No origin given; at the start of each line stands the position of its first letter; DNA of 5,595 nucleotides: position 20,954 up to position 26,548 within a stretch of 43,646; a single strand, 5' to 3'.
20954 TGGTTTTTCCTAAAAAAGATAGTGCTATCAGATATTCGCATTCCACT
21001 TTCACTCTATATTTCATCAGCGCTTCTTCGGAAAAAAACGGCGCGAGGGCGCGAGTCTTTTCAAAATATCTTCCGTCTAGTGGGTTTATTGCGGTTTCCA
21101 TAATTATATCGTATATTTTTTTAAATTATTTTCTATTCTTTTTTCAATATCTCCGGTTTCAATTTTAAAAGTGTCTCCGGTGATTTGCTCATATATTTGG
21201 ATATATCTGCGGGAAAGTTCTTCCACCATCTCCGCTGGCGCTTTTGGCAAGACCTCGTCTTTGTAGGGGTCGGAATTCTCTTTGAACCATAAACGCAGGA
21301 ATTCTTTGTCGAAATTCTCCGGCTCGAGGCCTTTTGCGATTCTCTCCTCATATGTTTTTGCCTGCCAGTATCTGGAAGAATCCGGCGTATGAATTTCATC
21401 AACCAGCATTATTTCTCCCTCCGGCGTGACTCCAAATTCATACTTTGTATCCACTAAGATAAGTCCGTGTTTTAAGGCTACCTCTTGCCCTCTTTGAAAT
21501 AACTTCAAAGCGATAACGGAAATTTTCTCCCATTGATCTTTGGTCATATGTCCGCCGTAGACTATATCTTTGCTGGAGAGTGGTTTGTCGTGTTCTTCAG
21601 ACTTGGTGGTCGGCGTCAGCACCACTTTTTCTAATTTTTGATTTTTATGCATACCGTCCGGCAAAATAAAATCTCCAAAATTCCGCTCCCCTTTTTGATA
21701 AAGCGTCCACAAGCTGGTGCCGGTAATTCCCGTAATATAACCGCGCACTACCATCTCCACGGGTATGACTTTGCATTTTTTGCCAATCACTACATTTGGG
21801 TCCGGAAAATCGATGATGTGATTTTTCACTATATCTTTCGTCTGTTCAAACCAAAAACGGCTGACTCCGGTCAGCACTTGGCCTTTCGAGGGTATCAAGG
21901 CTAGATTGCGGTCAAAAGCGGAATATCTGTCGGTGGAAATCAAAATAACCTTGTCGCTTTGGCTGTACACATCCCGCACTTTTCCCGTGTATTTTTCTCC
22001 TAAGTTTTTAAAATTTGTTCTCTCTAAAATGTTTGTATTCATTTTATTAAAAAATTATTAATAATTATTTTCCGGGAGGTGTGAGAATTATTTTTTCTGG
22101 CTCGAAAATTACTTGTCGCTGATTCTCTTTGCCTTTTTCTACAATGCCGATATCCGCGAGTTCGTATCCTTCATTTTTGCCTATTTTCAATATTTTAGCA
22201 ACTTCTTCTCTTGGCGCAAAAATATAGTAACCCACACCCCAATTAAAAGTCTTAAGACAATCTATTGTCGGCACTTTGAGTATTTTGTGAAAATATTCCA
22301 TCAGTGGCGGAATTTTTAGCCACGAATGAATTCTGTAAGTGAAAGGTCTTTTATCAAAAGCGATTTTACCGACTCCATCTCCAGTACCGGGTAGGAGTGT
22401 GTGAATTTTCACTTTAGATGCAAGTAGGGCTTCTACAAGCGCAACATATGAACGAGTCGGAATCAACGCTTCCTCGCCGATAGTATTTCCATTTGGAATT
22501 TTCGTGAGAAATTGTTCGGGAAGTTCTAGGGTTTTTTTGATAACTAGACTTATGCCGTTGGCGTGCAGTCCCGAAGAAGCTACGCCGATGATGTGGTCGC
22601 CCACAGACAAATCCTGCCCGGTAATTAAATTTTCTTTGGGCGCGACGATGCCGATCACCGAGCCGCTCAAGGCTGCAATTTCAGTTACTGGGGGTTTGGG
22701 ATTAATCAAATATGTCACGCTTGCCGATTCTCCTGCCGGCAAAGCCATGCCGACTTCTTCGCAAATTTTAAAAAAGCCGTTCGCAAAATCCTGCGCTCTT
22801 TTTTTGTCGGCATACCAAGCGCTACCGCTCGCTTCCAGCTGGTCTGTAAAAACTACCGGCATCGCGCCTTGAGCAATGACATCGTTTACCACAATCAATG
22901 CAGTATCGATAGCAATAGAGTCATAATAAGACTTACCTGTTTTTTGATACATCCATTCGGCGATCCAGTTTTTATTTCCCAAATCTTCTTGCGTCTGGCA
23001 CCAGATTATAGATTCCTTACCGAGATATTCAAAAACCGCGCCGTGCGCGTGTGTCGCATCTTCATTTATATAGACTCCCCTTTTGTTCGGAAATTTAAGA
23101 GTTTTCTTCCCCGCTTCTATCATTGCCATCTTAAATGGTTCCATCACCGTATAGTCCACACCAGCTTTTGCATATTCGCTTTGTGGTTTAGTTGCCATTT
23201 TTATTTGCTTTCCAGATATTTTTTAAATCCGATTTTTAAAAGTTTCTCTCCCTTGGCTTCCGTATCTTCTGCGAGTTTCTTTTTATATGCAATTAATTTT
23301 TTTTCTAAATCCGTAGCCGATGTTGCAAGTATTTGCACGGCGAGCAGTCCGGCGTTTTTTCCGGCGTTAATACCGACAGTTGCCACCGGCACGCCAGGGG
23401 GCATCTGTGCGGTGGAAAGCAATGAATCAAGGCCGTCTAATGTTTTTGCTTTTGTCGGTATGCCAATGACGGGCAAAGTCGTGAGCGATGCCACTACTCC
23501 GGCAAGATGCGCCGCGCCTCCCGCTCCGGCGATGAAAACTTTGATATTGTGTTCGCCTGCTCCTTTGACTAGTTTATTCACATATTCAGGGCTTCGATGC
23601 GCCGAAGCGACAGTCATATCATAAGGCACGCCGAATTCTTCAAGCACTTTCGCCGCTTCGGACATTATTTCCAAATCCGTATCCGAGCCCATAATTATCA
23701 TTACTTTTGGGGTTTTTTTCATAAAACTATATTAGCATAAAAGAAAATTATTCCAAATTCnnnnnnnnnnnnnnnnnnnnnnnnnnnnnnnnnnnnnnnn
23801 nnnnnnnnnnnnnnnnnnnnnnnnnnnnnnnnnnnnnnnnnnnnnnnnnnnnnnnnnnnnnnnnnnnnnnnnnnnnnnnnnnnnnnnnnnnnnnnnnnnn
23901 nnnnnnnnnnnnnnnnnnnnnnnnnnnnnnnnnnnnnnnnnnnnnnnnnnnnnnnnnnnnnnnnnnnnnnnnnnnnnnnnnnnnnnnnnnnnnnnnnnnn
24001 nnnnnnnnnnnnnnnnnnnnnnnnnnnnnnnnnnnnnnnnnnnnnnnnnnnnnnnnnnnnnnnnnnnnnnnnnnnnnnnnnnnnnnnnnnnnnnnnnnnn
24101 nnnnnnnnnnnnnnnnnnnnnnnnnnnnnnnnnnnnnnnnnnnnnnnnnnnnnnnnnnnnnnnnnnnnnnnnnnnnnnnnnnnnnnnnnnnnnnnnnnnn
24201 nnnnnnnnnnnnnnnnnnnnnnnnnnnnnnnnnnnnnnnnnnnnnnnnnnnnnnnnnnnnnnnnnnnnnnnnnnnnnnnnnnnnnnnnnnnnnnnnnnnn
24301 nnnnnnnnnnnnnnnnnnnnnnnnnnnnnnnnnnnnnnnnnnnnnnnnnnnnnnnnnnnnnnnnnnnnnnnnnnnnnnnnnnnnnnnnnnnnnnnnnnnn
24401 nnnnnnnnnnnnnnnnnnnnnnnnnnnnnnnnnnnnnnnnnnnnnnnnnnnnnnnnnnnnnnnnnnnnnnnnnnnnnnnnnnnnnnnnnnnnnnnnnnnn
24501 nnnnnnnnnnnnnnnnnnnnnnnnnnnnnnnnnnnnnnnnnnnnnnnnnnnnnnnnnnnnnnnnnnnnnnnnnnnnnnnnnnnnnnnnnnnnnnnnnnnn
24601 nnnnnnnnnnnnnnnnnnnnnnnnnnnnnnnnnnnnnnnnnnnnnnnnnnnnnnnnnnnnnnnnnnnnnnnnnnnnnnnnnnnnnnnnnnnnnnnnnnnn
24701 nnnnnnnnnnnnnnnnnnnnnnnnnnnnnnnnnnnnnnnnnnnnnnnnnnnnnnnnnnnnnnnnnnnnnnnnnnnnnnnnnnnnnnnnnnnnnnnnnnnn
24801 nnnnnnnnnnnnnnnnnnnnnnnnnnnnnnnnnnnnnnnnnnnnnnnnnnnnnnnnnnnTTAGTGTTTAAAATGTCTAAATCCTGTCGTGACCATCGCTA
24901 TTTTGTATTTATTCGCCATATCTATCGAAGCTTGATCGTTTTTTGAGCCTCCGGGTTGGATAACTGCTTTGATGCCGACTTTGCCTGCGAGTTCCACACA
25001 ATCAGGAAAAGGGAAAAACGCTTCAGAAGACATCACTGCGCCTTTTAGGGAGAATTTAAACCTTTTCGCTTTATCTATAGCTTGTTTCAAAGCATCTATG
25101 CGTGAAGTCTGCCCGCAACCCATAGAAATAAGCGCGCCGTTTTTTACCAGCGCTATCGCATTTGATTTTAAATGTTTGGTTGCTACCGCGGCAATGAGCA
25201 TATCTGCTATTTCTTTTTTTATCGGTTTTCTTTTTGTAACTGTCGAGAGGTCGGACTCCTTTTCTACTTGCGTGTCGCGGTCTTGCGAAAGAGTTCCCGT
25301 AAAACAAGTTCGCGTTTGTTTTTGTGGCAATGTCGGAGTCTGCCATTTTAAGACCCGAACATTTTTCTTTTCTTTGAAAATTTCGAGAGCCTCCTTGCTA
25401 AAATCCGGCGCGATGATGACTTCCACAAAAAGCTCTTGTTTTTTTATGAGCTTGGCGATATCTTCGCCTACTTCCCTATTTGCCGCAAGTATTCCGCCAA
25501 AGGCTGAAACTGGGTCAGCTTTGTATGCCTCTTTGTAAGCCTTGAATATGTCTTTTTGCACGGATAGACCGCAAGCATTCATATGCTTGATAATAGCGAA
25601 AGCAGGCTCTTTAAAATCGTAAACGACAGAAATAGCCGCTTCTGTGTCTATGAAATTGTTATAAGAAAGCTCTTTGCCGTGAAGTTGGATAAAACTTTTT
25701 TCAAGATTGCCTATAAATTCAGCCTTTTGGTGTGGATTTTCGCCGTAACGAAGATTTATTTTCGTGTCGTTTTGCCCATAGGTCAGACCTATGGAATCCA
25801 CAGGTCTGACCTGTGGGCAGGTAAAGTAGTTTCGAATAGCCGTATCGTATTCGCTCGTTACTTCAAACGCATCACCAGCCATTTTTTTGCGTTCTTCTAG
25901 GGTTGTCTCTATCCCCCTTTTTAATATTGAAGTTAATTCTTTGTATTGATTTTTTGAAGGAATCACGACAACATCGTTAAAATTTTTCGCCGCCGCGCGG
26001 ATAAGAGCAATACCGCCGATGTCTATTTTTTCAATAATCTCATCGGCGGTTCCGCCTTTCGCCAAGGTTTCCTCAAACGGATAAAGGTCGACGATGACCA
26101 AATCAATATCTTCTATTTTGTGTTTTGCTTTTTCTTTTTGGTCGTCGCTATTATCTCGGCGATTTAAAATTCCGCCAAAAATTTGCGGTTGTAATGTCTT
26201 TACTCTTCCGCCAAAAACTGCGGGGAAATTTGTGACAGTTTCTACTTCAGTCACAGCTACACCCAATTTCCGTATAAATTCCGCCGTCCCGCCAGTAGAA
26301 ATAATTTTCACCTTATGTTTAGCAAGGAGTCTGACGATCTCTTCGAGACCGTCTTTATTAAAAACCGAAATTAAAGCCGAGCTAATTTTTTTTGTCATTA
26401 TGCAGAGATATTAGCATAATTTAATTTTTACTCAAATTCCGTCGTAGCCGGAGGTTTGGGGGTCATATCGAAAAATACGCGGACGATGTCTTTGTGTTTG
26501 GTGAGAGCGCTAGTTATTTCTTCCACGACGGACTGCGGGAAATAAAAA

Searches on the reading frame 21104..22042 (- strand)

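Call 98: search_protein_families(library=pfam, proteins=[window:21104-22042:-], max_evalue=0.00001)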
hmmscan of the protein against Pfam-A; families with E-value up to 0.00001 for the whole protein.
window:21104-22042:- (312 aa): 1 family
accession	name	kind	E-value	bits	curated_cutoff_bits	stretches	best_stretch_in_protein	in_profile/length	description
PF01259.24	SAICAR_synt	-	3.7e-70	236.7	20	1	18-263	3-229/233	SAICAR synthetase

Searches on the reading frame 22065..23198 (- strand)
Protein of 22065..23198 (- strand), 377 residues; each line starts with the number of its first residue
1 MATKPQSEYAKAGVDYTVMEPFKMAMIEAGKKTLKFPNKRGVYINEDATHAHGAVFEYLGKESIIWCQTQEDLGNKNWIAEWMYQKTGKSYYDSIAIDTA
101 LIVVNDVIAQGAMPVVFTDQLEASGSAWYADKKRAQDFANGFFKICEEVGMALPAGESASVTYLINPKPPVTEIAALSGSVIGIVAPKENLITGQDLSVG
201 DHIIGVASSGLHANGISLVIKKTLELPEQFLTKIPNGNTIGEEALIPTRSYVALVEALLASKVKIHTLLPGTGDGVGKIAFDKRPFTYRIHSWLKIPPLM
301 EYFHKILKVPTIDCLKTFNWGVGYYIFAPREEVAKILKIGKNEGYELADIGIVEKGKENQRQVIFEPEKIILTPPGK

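Call 98: search_protein_families(library=pfam, proteins=[window:22065-23198:-], max_evalue=0.00001)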
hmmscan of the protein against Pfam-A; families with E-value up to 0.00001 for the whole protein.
window:22065-23198:- (377 aa): 2 families
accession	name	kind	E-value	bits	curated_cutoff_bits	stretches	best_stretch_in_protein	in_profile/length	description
PF02769.27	AIRS_C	-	9.5e-10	39.3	23.1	1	199-362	2-154/156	AIR synthase related protein, C-terminal domain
PF00586.29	AIRS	-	3.9e-08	34.1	24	1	93-172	33-107/112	AIR synthase related protein, N-terminal domain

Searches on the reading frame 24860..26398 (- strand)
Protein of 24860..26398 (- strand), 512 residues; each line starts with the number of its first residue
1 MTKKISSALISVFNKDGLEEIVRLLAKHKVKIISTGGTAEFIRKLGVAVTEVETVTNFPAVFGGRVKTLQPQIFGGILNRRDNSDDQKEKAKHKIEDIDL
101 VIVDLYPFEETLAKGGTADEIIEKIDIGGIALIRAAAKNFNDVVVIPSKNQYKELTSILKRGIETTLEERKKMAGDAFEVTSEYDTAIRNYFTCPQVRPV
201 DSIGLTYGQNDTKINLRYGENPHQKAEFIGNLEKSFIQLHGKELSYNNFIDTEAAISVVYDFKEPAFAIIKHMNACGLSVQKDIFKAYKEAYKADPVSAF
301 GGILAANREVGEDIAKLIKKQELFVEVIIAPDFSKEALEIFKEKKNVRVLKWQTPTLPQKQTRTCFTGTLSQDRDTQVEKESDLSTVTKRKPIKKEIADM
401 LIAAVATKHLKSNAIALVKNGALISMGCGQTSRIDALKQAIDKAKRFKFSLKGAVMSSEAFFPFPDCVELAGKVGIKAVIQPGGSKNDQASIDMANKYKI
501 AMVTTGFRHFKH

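Call 99: search_protein_families(library=pfam, proteins=[window:24860-26398:-], max_evalue=0.00001)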
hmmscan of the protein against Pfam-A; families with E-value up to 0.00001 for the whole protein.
window:24860-26398:- (512 aa): 2 families
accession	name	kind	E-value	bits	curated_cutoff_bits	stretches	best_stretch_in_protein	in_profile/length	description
PF01808.24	AICARFT_IMPCHas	-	4.2e-105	352.1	25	1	136-443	1-311/311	AICARFT/IMPCHase bienzyme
PF02142.27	MGS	-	6.2e-18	65.2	24.1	1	18-130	2-93/94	MGS-like domain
